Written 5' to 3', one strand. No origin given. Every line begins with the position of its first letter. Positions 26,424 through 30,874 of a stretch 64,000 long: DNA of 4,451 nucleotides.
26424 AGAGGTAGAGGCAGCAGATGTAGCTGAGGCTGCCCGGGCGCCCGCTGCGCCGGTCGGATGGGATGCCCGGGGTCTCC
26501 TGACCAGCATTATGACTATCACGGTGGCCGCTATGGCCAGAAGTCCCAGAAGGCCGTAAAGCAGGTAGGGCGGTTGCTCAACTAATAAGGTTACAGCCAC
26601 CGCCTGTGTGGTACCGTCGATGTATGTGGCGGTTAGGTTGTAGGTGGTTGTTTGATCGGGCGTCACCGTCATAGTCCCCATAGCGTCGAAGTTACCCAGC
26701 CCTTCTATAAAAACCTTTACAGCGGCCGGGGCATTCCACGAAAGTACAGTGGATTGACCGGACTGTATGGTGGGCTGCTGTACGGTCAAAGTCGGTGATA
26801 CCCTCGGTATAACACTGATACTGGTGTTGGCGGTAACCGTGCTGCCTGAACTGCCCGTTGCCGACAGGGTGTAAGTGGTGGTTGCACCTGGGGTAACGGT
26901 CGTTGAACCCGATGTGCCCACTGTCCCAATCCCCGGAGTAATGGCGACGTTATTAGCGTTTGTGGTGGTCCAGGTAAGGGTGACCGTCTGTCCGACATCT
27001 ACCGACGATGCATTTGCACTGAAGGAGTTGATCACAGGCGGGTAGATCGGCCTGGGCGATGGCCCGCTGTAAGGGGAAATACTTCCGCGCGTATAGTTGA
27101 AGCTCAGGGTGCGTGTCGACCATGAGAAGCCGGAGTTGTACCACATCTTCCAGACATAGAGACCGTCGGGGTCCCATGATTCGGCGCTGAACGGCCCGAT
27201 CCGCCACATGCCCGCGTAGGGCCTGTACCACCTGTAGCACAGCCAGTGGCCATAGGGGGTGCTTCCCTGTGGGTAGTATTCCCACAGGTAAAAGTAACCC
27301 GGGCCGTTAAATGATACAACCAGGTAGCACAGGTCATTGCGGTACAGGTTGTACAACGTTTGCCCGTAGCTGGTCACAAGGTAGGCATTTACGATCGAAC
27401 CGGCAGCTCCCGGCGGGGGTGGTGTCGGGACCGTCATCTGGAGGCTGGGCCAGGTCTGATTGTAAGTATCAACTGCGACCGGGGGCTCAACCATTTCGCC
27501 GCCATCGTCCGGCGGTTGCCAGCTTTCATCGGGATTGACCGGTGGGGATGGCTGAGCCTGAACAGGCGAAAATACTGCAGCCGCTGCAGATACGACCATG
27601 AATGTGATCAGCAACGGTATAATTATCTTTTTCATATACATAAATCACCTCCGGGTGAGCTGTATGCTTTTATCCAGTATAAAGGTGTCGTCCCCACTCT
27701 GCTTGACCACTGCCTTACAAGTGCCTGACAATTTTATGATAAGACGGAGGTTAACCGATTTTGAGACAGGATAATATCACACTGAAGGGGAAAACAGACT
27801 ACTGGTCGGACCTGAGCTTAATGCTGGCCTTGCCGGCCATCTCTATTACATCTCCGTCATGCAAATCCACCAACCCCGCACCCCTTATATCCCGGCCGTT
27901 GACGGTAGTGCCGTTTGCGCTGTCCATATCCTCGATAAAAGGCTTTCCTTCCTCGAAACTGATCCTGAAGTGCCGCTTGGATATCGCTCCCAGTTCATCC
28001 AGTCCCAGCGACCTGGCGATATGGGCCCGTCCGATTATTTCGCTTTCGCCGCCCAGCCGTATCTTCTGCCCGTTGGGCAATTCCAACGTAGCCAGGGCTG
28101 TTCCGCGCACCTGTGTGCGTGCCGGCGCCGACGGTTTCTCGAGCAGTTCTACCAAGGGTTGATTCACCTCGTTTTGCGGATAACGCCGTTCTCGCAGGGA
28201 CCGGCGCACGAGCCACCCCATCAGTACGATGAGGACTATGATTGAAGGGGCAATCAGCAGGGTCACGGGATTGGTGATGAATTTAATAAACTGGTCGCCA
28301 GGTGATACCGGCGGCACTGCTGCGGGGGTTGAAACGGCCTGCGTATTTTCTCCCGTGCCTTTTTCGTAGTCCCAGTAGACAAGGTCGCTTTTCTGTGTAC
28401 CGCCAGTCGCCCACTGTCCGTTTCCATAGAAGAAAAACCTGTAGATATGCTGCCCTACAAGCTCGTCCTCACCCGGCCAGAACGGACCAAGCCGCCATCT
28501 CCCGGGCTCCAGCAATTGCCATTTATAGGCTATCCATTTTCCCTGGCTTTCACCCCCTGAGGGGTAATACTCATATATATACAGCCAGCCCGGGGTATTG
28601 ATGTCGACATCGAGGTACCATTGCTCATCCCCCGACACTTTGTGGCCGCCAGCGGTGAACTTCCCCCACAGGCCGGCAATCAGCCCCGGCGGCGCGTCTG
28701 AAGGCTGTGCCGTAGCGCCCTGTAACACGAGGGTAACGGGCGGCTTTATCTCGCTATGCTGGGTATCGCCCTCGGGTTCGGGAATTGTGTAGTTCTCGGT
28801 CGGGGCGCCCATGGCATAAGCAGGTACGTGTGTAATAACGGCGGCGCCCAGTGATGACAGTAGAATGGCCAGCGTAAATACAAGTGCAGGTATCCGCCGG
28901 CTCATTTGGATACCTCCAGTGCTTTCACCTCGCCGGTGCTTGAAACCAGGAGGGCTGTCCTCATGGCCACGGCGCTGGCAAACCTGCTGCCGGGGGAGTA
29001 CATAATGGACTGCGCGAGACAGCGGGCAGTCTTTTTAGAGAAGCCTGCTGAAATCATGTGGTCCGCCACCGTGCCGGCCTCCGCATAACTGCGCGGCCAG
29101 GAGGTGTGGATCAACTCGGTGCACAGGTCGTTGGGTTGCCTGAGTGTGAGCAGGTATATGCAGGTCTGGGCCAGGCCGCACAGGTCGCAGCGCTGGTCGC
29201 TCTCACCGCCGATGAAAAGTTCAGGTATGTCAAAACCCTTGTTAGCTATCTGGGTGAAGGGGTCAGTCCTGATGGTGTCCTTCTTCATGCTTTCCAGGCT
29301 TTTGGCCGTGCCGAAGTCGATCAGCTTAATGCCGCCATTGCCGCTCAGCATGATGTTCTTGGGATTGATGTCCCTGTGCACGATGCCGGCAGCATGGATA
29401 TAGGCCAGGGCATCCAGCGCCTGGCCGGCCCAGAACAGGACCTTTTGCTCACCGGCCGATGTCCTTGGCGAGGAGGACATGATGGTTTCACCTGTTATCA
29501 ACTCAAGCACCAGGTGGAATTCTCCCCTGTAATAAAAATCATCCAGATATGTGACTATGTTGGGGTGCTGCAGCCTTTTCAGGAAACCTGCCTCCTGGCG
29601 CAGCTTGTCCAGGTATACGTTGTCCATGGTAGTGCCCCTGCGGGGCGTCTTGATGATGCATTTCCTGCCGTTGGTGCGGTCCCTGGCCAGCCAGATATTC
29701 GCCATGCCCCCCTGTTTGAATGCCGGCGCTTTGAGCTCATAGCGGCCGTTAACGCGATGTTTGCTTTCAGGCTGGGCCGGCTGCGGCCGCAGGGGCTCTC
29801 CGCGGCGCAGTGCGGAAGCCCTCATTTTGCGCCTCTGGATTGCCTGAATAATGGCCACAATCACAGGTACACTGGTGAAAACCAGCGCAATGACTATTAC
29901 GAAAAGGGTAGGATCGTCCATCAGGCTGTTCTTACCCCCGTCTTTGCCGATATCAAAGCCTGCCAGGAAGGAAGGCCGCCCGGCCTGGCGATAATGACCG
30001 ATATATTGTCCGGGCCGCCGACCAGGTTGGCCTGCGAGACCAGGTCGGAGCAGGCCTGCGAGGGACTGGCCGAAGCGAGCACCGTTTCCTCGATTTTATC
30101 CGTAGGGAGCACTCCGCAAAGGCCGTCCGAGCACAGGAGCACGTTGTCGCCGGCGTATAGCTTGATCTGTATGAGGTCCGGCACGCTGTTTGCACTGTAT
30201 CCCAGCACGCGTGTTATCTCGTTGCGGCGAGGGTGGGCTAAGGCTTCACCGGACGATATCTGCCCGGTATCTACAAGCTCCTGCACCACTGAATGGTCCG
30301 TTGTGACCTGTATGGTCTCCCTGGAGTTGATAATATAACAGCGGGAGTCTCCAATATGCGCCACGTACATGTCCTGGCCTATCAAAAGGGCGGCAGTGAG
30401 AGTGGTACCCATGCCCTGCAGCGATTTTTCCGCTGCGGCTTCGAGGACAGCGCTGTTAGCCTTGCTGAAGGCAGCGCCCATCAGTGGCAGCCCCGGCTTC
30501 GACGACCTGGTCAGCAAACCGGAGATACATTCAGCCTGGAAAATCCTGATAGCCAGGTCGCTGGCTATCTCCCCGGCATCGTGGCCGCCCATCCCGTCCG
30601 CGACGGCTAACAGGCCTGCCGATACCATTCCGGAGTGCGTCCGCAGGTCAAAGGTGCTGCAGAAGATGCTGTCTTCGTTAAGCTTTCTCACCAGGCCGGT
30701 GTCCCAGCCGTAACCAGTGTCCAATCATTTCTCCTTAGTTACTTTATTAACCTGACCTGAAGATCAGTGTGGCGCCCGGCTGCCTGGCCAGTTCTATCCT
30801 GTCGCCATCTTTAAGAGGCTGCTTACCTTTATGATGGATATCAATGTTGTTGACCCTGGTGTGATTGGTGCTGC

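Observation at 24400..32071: Dense FHA-centred Ser/Thr phospho-signalling island: five FHA proteins, a Hanks kinase and a PP2C in 7.7 kb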

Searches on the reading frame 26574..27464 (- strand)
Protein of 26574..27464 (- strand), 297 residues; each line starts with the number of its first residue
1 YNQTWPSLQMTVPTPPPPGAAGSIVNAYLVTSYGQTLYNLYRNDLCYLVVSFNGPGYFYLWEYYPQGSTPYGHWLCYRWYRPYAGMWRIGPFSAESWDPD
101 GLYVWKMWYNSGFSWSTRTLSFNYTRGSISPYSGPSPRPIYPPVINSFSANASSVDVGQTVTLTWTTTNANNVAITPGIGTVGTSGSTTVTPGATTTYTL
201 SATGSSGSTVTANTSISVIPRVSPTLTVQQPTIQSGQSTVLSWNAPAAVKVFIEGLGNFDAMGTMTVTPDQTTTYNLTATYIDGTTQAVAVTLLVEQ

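Call 22: find_homologous_proteins(query=window:26574-27464:-, max_evalue=0.001)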
Query seq(297 aa) (297 aa): 539 proteins with E <= 0.001 among 2640 candidates; the best 120 are listed.
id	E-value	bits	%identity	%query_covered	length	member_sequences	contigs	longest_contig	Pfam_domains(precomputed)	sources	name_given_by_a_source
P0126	1.7e-173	594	90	100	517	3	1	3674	PF00498.32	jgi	jgi:hypothetical protein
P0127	2.0e-171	588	89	100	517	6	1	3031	PF00498.32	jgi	jgi:hypothetical protein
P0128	2.3e-171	587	88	100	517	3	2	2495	PF00498.32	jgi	-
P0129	8.6e-171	585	88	100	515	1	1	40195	PF00498.32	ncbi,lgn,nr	ncbi:MAG: FHA domain-containing protein [Dehalococcoidia bacterium]|nr:FHA domain-containing protein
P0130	1.0e-170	585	88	100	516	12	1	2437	PF00498.32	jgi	jgi:hypothetical protein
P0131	1.4e-170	585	88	100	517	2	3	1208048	PF00498.32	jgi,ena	-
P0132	2.0e-170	584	88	100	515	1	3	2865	PF00498.32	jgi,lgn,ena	-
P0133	2.6e-170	584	88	100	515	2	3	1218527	PF00498.32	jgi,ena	-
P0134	3.7e-170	583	87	100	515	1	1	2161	PF00498.32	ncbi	-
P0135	9.3e-170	582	88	100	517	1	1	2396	PF00498.32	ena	-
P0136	9.1e-165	566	84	100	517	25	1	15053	PF00498.32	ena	-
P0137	1.3e-163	562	85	100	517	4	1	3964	PF00498.32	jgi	-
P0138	1.4e-163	562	84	100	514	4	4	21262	PF00498.32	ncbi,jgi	-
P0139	1.1e-160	552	84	100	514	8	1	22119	PF00498.32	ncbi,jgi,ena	ncbi:MAG: FHA domain-containing protein [Dehalococcoidia bacterium]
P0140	1.3e-130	454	68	100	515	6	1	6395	PF00498.32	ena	-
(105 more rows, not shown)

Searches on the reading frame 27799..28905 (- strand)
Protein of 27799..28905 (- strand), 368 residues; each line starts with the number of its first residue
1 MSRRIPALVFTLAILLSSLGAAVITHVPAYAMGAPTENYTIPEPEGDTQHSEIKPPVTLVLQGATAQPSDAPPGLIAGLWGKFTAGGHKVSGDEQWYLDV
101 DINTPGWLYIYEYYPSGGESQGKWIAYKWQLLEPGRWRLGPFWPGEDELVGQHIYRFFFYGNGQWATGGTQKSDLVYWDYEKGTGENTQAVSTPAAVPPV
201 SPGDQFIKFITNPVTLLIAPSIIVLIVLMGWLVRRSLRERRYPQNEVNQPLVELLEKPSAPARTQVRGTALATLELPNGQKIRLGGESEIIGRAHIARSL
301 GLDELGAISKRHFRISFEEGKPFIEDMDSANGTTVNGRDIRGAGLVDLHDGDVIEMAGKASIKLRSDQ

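Call 3: search_protein_families(library=pfam, proteins=[window:27799-28905:-], max_evalue=0.01)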
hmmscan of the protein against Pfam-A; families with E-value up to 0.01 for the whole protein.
window:27799-28905:- (368 aa): 2 families
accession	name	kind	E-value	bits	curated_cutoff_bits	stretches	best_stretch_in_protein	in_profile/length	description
PF00498.31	FHA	-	7.6e-14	52.3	20.7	1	291-356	3-66/67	FHA domain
PF16697.10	Yop-YscD_cpl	-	7.6e-06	26.5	33.2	1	278-365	8-91/94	Inner membrane component of T3SS, cytoplasmic domain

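Call 55: search_protein_families(library=padloc, proteins=[window:27799-28905:-], max_evalue=0.001)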
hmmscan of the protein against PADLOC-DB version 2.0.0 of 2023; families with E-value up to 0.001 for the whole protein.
window:27799-28905:- (368 aa): 0 families

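Call 56: search_protein_families(library=ncbifam, proteins=[window:27799-28905:-], max_evalue=0.001)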
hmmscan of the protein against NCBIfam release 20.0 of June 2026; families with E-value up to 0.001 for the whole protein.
window:27799-28905:- (368 aa): 3 families
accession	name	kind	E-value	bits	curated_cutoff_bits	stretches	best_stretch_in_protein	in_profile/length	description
NF049868.1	FhaB_Rv0019c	equivalog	4.9e-10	39.7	125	1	226-348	20-145/158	FHA domain-containing protein FhaB/FipA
TIGR03354.1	VI_FHA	hypoth_equivalog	2.7e-05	24.1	120.25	1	303-356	40-94/420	type VI secretion system-associated FHA domain protein TagH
NF052573.1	HisKinEspAMyxo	equivalog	7.1e-05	21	1400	1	279-357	38-112/755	serine histidine kinase EspA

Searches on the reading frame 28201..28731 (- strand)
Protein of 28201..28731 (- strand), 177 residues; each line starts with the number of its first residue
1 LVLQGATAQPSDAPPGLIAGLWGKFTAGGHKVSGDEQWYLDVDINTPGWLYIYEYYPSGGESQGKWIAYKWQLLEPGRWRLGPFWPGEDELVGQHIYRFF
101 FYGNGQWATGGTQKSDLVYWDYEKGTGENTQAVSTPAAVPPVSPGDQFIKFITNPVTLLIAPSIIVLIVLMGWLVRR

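Call 21: find_homologous_proteins(query=window:28201-28731:-, max_evalue=0.01)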
Query seq(177 aa) (177 aa): 5 proteins with E <= 0.01 among 106 candidates.
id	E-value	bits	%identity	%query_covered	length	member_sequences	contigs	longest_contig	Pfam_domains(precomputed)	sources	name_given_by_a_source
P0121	7.5e-61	223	70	80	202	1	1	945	-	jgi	-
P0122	1.1e-55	207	56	95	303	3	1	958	PF00498.32,PF16697.11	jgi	jgi:hypothetical protein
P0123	2.1e-53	199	67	71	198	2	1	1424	-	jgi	jgi:hypothetical protein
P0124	3.5e-41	159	46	99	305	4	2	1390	PF00498.32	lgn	-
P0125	3.2e-37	146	41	92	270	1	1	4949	-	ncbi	-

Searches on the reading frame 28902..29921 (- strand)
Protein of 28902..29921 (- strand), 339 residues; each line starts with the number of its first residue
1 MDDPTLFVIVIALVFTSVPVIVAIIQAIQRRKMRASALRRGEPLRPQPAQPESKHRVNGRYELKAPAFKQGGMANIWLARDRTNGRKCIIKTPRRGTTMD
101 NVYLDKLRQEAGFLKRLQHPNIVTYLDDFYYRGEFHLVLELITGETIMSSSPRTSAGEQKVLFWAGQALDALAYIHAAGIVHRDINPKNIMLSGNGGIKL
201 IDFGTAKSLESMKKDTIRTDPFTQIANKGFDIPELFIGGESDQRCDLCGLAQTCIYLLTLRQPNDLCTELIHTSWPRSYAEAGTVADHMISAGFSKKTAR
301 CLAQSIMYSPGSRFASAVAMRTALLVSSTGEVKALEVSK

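Call 3: search_protein_families(library=pfam, proteins=[window:28902-29921:-], max_evalue=0.01)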
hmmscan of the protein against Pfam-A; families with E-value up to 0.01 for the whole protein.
window:28902-29921:- (339 aa): 8 families
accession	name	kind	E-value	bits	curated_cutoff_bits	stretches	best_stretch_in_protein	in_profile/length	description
PF00069.31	Pkinase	-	3.4e-30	105.7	31.7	1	70-263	9-196/263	Protein kinase domain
PF07714.23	PK_Tyr_Ser-Thr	-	1.3e-16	61.1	23.1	1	77-217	16-160/258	Protein tyrosine and serine/threonine kinase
PF14531.12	Kinase-like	-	8.7e-06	25.6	25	1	167-205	153-191/289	Kinase-like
PF01636.29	APH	-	4.5e-05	23.8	23.2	1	168-206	157-197/239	Phosphotransferase enzyme family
PF03109.22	ABC1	-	4.7e-05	23.1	22.9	1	135-218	143-226/244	ABC1 atypical kinase-like domain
PF19974.5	TCAD9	-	0.00037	20.2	40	1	167-210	286-328/429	Ternary complex associated domain 9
PF17667.7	Pkinase_fungal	-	0.00038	19.7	24.1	1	168-222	295-359/387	Fungal protein kinase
PF06293.20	Kdo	-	0.0023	17.9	21.3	1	173-207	132-170/207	Lipopolysaccharide kinase (Kdo/WaaP) family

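Call 26: search_solved_structures(query=window:28902-29921:-, max_evalue=1e-10)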
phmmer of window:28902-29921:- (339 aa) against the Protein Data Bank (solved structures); distinct sequences matched with E-value up to 1e-10: 583 (the best 60 are shown).
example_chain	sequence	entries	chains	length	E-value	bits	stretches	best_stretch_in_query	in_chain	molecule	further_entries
9tmq_A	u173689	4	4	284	8.5e-21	77.6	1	56-213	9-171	Serine/threonine-protein kinase PknA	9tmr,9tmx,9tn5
4ow8_A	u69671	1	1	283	8.9e-21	77.6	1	57-213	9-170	Serine/threonine-protein kinase PknA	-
6b2q_A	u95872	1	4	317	9e-21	77.5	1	56-213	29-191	Serine/threonine-protein kinase PknA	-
4x3f_A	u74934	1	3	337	1.3e-20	77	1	56-213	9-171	Serine/threonine-protein kinase PknA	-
4d28_A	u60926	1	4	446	3.2e-20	75.7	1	55-207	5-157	CBL-INTERACTING SERINE/THREONINE-PROTEIN KINASE 24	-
4czu_A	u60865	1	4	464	1.4e-19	73.6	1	59-221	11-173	CBL-INTERACTING SERINE/THREONINE-PROTEIN KINASE 23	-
4czt_A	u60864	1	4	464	2.1e-19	73.1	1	59-218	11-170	CBL-INTERACTING SERINE/THREONINE-PROTEIN KINASE 23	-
4ieb_A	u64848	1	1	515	2.3e-19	72.9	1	68-258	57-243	Calmodulin-domain protein kinase 1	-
3ma6_A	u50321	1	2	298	4.8e-19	71.9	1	68-258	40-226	Calmodulin-domain protein kinase 1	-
3ku2_A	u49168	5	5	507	1.5e-18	70.2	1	68-258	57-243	Calmodulin-domain protein kinase 1 | Non-specific serine/threonine protein kinase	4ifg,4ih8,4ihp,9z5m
3i79_A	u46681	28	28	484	1.5e-18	70.2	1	68-258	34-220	Calmodulin-domain protein kinase 1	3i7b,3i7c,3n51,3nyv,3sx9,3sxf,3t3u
3hx4_A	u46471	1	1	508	1.5e-18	70.2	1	68-258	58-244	Calmodulin-domain protein kinase 1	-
4yga_A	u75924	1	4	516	1.6e-18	70.1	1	68-258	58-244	Calmodulin-domain protein kinase 1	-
9z5l_A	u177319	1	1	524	1.6e-18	70.1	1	68-258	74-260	Non-specific serine/threonine protein kinase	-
5dvr_A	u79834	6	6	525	1.6e-18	70.1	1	68-258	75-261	Calmodulin-domain protein kinase 1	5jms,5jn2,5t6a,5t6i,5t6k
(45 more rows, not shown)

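Call 55: search_protein_families(library=padloc, proteins=[window:28902-29921:-], max_evalue=0.001)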
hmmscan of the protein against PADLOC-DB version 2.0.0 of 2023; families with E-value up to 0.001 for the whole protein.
window:28902-29921:- (339 aa): 33 families (the best 25 are shown)
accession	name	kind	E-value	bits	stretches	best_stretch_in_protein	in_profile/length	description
PDLC04042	PD-T4-6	-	1.4e-43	147.6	1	55-326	5-271/292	-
PDLC04061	PD-T4-6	-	8.9e-40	135.6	1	52-324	9-280/510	-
PDLC04053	PD-T4-6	-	1.6e-35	121.1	1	55-329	5-273/311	-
PDLC04138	mad6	-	6.1e-34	115.9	1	51-219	43-213/659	mads_6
PDLC04044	PD-T4-6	-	4.8e-33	112.8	1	53-275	26-249/372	-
PDLC04054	PD-T4-6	-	3.7e-32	110.1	1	57-324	9-270/347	-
PDLC03920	MkoA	-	8.8e-30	101.7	1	54-277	4-232/1112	-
PDLC04043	PD-T4-6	-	1.5e-29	101.4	1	55-263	11-216/452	-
PDLC04047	PD-T4-6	-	2.4e-29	100.5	1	55-246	6-194/327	-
PDLC04057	PD-T4-6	-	2.9e-29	100.4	1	57-259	6-205/443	-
PDLC04060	PD-T4-6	-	1.3e-27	94.9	1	56-212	5-161/486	-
PDLC04045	PD-T4-6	-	1.9e-27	94.2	1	57-325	31-296/350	-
PDLC04039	PD-T4-6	-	4.2e-27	93.3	1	59-317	14-265/458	-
PDLC04052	PD-T4-6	-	1.1e-26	92.1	1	54-331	4-280/496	-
PDLC04041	PD-T4-6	-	2.9e-26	90.7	1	59-324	28-290/443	-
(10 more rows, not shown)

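Call 56: search_protein_families(library=ncbifam, proteins=[window:28902-29921:-], max_evalue=0.001)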
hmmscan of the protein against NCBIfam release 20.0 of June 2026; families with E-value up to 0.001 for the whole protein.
window:28902-29921:- (339 aa): 16 families
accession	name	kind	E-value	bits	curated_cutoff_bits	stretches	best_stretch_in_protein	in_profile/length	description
NF033483.0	PknB_PASTA_kin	equivalog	6.4e-33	114.6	450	1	55-214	3-159/563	Stk1 family PASTA domain-containing Ser/Thr kinase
NF047741.1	antiphage_MADS6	equivalog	1.8e-26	92.9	460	2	164-324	304-457/612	methylation-associated defense system protein kinase MAD6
NF038150.1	lanthi_synth_IV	equivalog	8.1e-25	87.3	650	1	47-287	176-419/851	class IV lanthionine synthetase LanL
NF052427.1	StpK7MSMEG_1200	equivalog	1e-17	63.8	900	1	59-264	7-209/601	serine/threonine protein kinase StpK7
NF038151.1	lanthi_synth_III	equivalog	1.2e-17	63.6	575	1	47-228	208-405/833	class III lanthionine synthetase LanKC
TIGR03903.1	TOMM_kin_cyc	equivalog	4.1e-16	58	705.75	1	85-212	3-135/1267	TOMM system kinase/cyclase fusion protein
NF033442.0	BREX_PglW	equivalog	6.3e-14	50.7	990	1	43-207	496-661/1391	BREX system serine/threonine kinase PglW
NF009651.0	PRK13184.1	equivalog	8e-12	43.9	839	1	68-218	10-172/932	serine/threonine-protein kinase PknD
TIGR03724.2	arch_bud32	equivalog_domain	2.9e-09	36.7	125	1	104-214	37-139/193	KEOPS complex kinase/ATPase Bud32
NF053615.1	SerThrKinAfsKStmc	equivalog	1.2e-08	34.1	1300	1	159-209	112-161/809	protein serine/threonine kinase AfsK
NF011463.0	PRK14879.1-4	equivalog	7.8e-07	28.7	188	1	109-214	67-168/237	Kae1-associated kinase Bud32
NF007174.0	PRK09605.1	equivalog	2.2e-06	26.4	447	1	67-214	340-481/535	bifunctional N(6)-L-threonylcarbamoyladenine synthase/serine/threonine protein kinase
NF011460.0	PRK14879.1-1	equivalog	7.9e-06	25.2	199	1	133-210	84-161/232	Kae1-associated kinase Bud32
NF002475.0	PRK01723.1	equivalog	1.3e-05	24.3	142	1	171-208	155-192/241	3-deoxy-D-manno-octulosonic acid kinase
NF011462.0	PRK14879.1-3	equivalog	2.5e-05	24.1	174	1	171-211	94-133/192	Kae1-associated kinase Bud32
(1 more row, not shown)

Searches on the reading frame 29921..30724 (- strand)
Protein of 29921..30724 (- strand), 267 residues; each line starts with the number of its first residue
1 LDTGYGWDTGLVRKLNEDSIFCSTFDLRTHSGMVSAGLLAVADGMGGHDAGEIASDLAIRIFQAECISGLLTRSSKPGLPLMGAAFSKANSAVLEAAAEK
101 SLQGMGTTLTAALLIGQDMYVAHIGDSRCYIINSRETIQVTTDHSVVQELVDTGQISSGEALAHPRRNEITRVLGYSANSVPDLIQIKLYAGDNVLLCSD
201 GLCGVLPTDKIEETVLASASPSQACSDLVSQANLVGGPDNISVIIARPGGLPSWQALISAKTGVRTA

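Call 3: search_protein_families(library=pfam, proteins=[window:29921-30724:-], max_evalue=0.01)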
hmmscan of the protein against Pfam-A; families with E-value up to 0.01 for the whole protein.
window:29921-30724:- (267 aa): 3 families
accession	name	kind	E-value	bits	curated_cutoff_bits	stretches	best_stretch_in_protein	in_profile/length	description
PF00481.26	PP2C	-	2.1e-15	57.5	20.3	1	13-147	12-143/255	Protein phosphatase 2C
PF13672.11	PP2C_2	-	3.2e-13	50.1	24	1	30-203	21-175/209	Protein phosphatase 2C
PF07228.17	SpoIIE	-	0.0024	18.3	25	0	172-247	103-190/192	Stage II sporulation protein E (SpoIIE)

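Call 55: search_protein_families(library=padloc, proteins=[window:29921-30724:-], max_evalue=0.001)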
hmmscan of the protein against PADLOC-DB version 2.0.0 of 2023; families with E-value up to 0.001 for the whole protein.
window:29921-30724:- (267 aa): 2 families
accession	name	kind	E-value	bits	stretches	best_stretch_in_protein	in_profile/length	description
PDLC04518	PDC-M21C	-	3.4e-06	24.5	1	36-203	30-187/243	-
PDLC04519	PDC-M21C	-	8.3e-05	20.3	1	117-205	101-184/224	-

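Call 56: search_protein_families(library=ncbifam, proteins=[window:29921-30724:-], max_evalue=0.001)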
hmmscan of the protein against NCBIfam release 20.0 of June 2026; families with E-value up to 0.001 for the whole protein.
window:29921-30724:- (267 aa): 2 families
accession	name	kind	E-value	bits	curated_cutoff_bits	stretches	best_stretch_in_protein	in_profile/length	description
NF033484.1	Stp1_PP2C_phos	equivalog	1.3e-70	237.5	230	1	8-246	3-231/232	Stp1/IreP family PP2C-type Ser/Thr phosphatase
NF011149.0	PRK14559.1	equivalog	6.8e-32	111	374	1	8-247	379-630/642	serine/threonine phosphatase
